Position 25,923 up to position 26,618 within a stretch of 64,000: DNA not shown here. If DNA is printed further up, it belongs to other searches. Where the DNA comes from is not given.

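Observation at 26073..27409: Acetogen-type MetV/MetF pair placed to run in the oxidative direction, with an unknown electron acceptor and NuoEF-like FdsGB in the same operon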

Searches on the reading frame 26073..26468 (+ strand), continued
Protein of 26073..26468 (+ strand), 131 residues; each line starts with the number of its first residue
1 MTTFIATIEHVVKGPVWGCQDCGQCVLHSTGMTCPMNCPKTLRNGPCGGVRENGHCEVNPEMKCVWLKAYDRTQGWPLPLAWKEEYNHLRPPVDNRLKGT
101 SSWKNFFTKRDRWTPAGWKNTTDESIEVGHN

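Call 40: search_protein_families(library=pfam, proteins=[L083:3499-5394:+, L083:5405-6193:+, L083:6230-7906:+, L083:7908-8573:+, L083:8632-9309:+, L083:9330-10238:+, L083:10251-11624:+, L083:11649-12416:+, L083:12452-13396:+, L083:13426-14781:+], max_evalue=0.00001)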
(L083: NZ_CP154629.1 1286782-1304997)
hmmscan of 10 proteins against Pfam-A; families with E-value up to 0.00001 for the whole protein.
L083:3499-5394:+ (631 aa): 1 family
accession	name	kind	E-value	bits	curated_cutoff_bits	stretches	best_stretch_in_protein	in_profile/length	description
PF03063.25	Prismane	-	2.6e-181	604.2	27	1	50-611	1-512/513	Prismane/CO dehydrogenase family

L083:5405-6193:+ (262 aa): 5 families
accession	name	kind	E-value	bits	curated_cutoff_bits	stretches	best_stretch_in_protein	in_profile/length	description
PF01656.29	CbiA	-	3.6e-20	72.6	25.4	1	6-234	3-123/125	CobQ/CobB/MinD/ParA nucleotide binding domain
PF13614.12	AAA_31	-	3.3e-15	56.9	27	1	6-185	5-165/177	AAA domain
PF02374.21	ArsA_ATPase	-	2.9e-09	37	24.3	1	5-50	4-49/305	Anion-transporting ATPase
PF10609.15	ParA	-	1.9e-07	31.2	27.1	0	7-39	9-41/246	NUBPL iron-transfer P-loop NTPase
PF00142.24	Fer4_NifH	-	7.8e-07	29.3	25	1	3-62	1-59/271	4Fe-4S iron sulfur cluster binding proteins, NifH/frxC family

L083:6230-7906:+ (558 aa): 1 family
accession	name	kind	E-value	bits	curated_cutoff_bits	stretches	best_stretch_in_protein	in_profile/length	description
PF01268.25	FTHFS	-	6.3e-276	916.4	27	1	4-558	1-556/556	Formate--tetrahydrofolate ligase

L083:7908-8573:+ (221 aa): 1 family
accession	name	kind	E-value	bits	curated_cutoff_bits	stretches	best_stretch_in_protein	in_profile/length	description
PF04961.17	FTCD_C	-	8.8e-65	218.3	24.5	1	20-200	1-181/182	Formiminotransferase-cyclodeaminase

L083:8632-9309:+ (225 aa): 1 family
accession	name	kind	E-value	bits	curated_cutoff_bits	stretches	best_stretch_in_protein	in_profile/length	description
PF12225.13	DUF5981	-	2.8e-36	123.5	23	1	119-213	1-95/95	Methylene-tetrahydrofolate reductase C terminal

L083:9330-10238:+ (302 aa): 1 family
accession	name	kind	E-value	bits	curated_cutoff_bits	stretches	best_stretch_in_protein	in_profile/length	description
PF02219.23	MTHFR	-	3.6e-36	125.4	24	1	4-301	2-287/287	Methylenetetrahydrofolate reductase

L083:10251-11624:+ (457 aa): 10 families
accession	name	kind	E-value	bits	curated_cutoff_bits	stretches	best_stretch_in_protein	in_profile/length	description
PF07992.20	Pyr_redox_2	-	1.7e-75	254.6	26.1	1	1-319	1-291/291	Pyridine nucleotide-disulphide oxidoreductase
PF02852.28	Pyr_redox_dim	-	1.9e-31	108.9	25.3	1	338-445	1-109/110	Pyridine nucleotide-disulphide oxidoreductase, dimerisation domain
PF00070.33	Pyr_redox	-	7.4e-25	87.7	22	1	173-245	2-78/82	Pyridine nucleotide-disulphide oxidoreductase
PF13738.12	Pyr_redox_3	-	4.6e-13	49.5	30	1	4-303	1-305/305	Pyridine nucleotide-disulphide oxidoreductase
PF13450.12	NAD_binding_8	-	7.3e-09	36.2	21.9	0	5-39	1-36/68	NAD(P)-binding Rossmann-like domain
PF03486.20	HI0933_like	-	1.7e-08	34.6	50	0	2-34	2-34/244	HI0933-like protein Rossmann domain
PF01134.28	GIDA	-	6.4e-08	32.5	22.1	1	2-142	1-150/391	Glucose inhibited division protein A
PF13434.12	Lys_Orn_oxgnase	-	1.2e-07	31.6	21.3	1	115-217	130-237/339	L-lysine 6-monooxygenase/L-ornithine 5-monooxygenase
PF00890.30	FAD_binding_2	-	5.6e-07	29.5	20.4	0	3-40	2-39/414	FAD binding domain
PF01266.30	DAO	-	9e-06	25.9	27.9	0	2-44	1-46/353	FAD dependent oxidoreductase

L083:11649-12416:+ (255 aa): 3 families
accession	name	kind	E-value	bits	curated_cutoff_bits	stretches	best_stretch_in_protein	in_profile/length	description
PF01656.29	CbiA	-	2.9e-15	56.8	25.4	1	5-233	2-125/125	CobQ/CobB/MinD/ParA nucleotide binding domain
PF13614.12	AAA_31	-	2e-11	44.6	27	1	3-172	2-160/177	AAA domain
PF10609.15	ParA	-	1.2e-08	35.2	27.1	0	128-253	110-245/246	NUBPL iron-transfer P-loop NTPase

L083:12452-13396:+ (314 aa): 1 family
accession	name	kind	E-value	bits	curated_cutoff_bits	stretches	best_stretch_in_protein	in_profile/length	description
PF03599.22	CdhD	-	7.8e-42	143.8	24.8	1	16-258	1-223/387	CO dehydrogenase/acetyl-CoA synthase delta subunit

L083:13426-14781:+ (451 aa): 2 families
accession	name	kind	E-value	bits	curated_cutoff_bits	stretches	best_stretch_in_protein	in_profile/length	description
PF03599.22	CdhD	-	2.2e-83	280.6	24.8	1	65-443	3-386/387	CO dehydrogenase/acetyl-CoA synthase delta subunit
PF04060.18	FeS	-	1.4e-11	44.4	23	1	13-44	2-33/33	Putative Fe-S cluster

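Call 44: get_annotated_region(hit=H9, flank=9000)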
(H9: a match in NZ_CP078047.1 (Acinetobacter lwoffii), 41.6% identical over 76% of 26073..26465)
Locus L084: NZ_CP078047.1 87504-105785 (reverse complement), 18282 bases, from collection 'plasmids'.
description: Acinetobacter lwoffii strain AL_065 plasmid pAL_065-3, complete sequence
organism: Acinetobacter lwoffii (NCBI taxid 28090)
taxonomy: Bacteria; Pseudomonadota; Gammaproteobacteria; Moraxellales; Moraxellaceae; Acinetobacter; Acinetobacter lwoffii
host: -; source: whole organism,bedside rail in hospital intensive care unit; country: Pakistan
typing (MOB-suite, as given by PLSDB): mobilizable; replicon rep_cluster_1656; relaxase MOBP,MOBP
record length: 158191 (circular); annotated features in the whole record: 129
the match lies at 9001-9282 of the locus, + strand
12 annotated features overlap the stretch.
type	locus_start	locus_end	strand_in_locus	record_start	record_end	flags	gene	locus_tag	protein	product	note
CDS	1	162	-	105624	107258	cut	mqo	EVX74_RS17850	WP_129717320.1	malate dehydrogenase (quinone)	GO:0006099 - tricarboxylic acid cycle [Evidence IEA]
CDS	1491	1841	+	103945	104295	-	-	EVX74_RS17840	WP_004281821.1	hypothetical protein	-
CDS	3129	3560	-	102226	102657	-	-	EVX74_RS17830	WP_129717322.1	PPC domain-containing protein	-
CDS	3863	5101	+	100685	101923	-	-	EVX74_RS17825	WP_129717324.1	integrase arm-type DNA-binding domain-containing protein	-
CDS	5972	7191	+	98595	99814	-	-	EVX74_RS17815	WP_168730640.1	IS3 family transposase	-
CDS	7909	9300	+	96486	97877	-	-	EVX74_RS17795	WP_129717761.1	methylenetetrahydrofolate reductase C-terminal domain-containing protein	-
CDS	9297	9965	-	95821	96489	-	-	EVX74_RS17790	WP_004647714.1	epoxyqueuosine reductase QueH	-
CDS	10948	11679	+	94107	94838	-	-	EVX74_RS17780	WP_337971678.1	hypothetical protein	-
CDS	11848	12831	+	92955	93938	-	-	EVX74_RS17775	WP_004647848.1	putative oxygenase MesX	-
CDS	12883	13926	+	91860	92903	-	-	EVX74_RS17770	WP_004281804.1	methionine synthase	GO:0009086 - methionine biosynthetic process [Evidence IEA]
CDS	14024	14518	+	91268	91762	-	-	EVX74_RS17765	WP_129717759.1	flavin reductase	-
CDS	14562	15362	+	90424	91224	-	-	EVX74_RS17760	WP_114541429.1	sulfite exporter TauE/SafE family protein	GO:0006810 - transport [Evidence IEA]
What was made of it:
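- In Acinetobacter a MetF-MetV fusion lies next to methionine synthase genes (call 44).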

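Call 45: get_annotated_region(hit=H1, flank=9000)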
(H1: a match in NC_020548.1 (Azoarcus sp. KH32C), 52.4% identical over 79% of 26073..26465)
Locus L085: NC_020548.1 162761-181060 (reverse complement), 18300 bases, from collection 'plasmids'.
description: Azoarcus sp. KH32C plasmid pAZKH, complete sequence
organism: Azoarcus sp. KH32C (NCBI taxid 748247)
taxonomy: Bacteria; Pseudomonadota; Betaproteobacteria; Rhodocyclales; Zoogloeaceae; Azoarcus; Azoarcus sp. KH32C
host: -; source: -; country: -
typing (MOB-suite, as given by PLSDB): mobilizable; replicon rep_cluster_432; relaxase MOBP
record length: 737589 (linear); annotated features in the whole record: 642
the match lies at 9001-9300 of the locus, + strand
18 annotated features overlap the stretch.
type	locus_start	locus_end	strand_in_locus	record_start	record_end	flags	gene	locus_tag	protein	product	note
CDS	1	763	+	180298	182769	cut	-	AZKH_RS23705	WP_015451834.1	FAD-dependent oxidoreductase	-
CDS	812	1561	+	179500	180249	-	-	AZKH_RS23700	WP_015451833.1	electron transfer flavoprotein subunit beta/FixA family protein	-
CDS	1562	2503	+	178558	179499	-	-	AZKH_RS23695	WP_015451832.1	FAD-binding protein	-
CDS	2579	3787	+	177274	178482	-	proV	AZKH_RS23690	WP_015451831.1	glycine betaine/L-proline ABC transporter ATP-binding protein ProV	GO:0031460 - glycine betaine transport [Evidence IEA]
CDS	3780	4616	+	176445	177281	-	-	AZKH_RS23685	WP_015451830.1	proline/glycine betaine ABC transporter permease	-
CDS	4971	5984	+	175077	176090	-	-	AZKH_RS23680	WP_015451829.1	GlxA family transcriptional regulator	-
CDS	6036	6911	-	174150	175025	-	purU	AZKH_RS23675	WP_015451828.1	formyltetrahydrofolate deformylase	GO:0009152 - purine ribonucleotide biosynthetic process [Evidence IEA]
CDS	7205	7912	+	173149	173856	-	-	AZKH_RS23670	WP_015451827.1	corrinoid protein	-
CDS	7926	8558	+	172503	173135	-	-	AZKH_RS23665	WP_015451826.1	DUF1638 domain-containing protein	-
CDS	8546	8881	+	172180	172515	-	-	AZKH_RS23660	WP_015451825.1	virulence factor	-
CDS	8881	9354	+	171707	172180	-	-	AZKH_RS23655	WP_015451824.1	methylenetetrahydrofolate reductase C-terminal domain-containing protein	-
CDS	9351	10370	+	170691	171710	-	-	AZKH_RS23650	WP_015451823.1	methylenetetrahydrofolate reductase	GO:0006555 - methionine metabolic process [Evidence IEA]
CDS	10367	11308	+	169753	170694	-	-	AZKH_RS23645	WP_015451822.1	dihydropteroate synthase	-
CDS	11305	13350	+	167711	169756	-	-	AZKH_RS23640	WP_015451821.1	ASKHA domain-containing protein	-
CDS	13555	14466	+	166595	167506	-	-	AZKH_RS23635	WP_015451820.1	glycine betaine ABC transporter substrate-binding protein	-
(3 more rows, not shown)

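Call 46: search_protein_families(library=pfam, proteins=[L085:8546-8878:+, L001:11469-11768:+, L001:4612-5313:-, L002:7545-8249:-, L084:7909-9297:+, L001:14526-14861:+], max_evalue=0.01)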
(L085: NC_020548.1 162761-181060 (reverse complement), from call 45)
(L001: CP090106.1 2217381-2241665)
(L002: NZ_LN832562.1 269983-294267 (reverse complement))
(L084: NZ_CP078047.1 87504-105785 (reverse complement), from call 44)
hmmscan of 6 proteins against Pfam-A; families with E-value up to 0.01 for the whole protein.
L085:8546-8878:+ (111 aa): 1 family
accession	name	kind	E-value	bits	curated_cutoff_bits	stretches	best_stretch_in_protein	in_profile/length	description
PF13769.11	Virulence_fact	-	1e-24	87.1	25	1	8-91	2-81/81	Virulence factor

L001:11469-11768:+ (100 aa): 1 family
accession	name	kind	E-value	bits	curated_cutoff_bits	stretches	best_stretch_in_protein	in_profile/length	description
PF13769.11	Virulence_fact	-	6.5e-27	94.1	25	1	7-92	1-81/81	Virulence factor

L001:4612-5313:- (233 aa): 0 families

L002:7545-8249:- (234 aa): 0 families

L084:7909-9297:+ (463 aa): 2 families
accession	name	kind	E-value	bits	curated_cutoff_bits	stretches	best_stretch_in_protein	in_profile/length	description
PF02219.23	MTHFR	-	2.3e-19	70.3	24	1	63-254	70-260/287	Methylenetetrahydrofolate reductase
PF12225.13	DUF5981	-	5.7e-19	68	23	1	367-442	14-90/95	Methylene-tetrahydrofolate reductase C terminal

L001:14526-14861:+ (112 aa): 1 family
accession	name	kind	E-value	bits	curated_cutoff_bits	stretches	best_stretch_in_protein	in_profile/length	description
PF04123.18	DUF373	-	0.0091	15.9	28.3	0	24-70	61-107/335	Domain of unknown function (DUF373)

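Call 55: search_protein_families(library=pfam, proteins=[L078:5350-8649:+, L078:8682-9926:+, L078:11365-12522:+, L078:12747-13214:+, L075:1774-3948:+, L075:3979-5235:+, L034:8526-9866:+, L034:11156-12334:-, L034:12752-14860:+], max_evalue=0.00001)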
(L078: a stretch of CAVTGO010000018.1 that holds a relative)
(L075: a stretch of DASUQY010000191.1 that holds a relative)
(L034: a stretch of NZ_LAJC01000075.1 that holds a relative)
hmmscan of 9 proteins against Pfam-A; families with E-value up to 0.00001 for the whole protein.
L078:5350-8649:+ (1099 aa): 2 families
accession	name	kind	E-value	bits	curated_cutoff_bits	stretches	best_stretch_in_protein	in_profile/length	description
PF01571.26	GCV_T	-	6.2e-42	144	25.6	1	751-983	16-254/255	Aminomethyltransferase folate-binding domain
PF08669.17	GCV_T_C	-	2.6e-14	53.3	25.9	1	1010-1091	1-80/80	Glycine cleavage T-protein C-terminal barrel domain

L078:8682-9926:+ (414 aa): 2 families
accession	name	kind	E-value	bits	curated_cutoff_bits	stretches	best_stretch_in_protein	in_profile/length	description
PF01571.26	GCV_T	-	3e-35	122.2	25.6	1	51-290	5-250/255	Aminomethyltransferase folate-binding domain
PF08669.17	GCV_T_C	-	8e-15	55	25.9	1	320-401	1-80/80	Glycine cleavage T-protein C-terminal barrel domain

L078:11365-12522:+ (385 aa): 0 families

L078:12747-13214:+ (155 aa): 0 families

L075:1774-3948:+ (724 aa): 2 families
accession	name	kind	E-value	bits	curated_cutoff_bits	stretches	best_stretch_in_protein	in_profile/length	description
PF01571.26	GCV_T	-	3.3e-42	144.9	25.6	1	376-608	16-254/255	Aminomethyltransferase folate-binding domain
PF08669.17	GCV_T_C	-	5.7e-18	65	25.9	1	635-716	1-80/80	Glycine cleavage T-protein C-terminal barrel domain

L075:3979-5235:+ (418 aa): 2 families
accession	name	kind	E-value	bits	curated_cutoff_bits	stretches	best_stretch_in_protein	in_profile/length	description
PF01571.26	GCV_T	-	2.1e-34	119.4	25.6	1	55-294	5-250/255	Aminomethyltransferase folate-binding domain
PF08669.17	GCV_T_C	-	2.7e-14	53.2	25.9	1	324-405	1-80/80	Glycine cleavage T-protein C-terminal barrel domain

L034:8526-9866:+ (446 aa): 0 families

L034:11156-12334:- (392 aa): 0 families

L034:12752-14860:+ (702 aa): 1 family
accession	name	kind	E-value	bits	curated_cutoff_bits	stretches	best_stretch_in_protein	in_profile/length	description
PF07690.21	MFS_1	-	3.1e-49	168.2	33.4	1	204-590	6-346/347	Major Facilitator Superfamily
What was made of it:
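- In L075 and L078 it follows two stand-alone GcvT-family genes (call 55).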

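Call 60: predict_structure(alignment_id=A1)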
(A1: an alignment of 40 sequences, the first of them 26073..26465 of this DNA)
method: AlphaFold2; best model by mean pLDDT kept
length: 131 residues; sequences in the alignment: 40
mean_pLDDT: 74.5   pTM: 0.61
mean pLDDT of the five models: 74.5, 74.4, 73.9, 71.6, 71.1
residues with pLDDT >= 90: 8; 70-90: 82; 50-70: 31; < 50: 10
segments of 3 or more residues with pLDDT < 50: 124-131
pLDDT, mean of each block of 10 residues (from residue 1): 84 84 75 69 56 85 82 80 71 82 89 68 46 37
secondary structure, 60 per line:
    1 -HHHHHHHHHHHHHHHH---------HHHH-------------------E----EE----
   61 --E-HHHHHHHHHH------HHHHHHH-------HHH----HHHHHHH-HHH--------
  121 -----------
elements in order: H2-17 H27-30 H65-74 H81-87 H102-108

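Call 64: fold_search(model_id=the predicted structure, library=pdb)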
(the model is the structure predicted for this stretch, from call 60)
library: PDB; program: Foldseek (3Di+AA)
matches with E <= 10: 1; with E <= 0.001: 0
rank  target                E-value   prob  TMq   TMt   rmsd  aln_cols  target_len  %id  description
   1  1x47_MODEL_1_A        8.3e+00  0.01  0.15  0.19  16.2       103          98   14  Solution structure of DSRM domain in DGCR8 protein (released 2005-11-14)
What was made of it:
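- Tried and rejected: A Foldseek search with an AlphaFold model (pLDDT 74.5) found nothing (best E=8.3, calls 60, 64).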
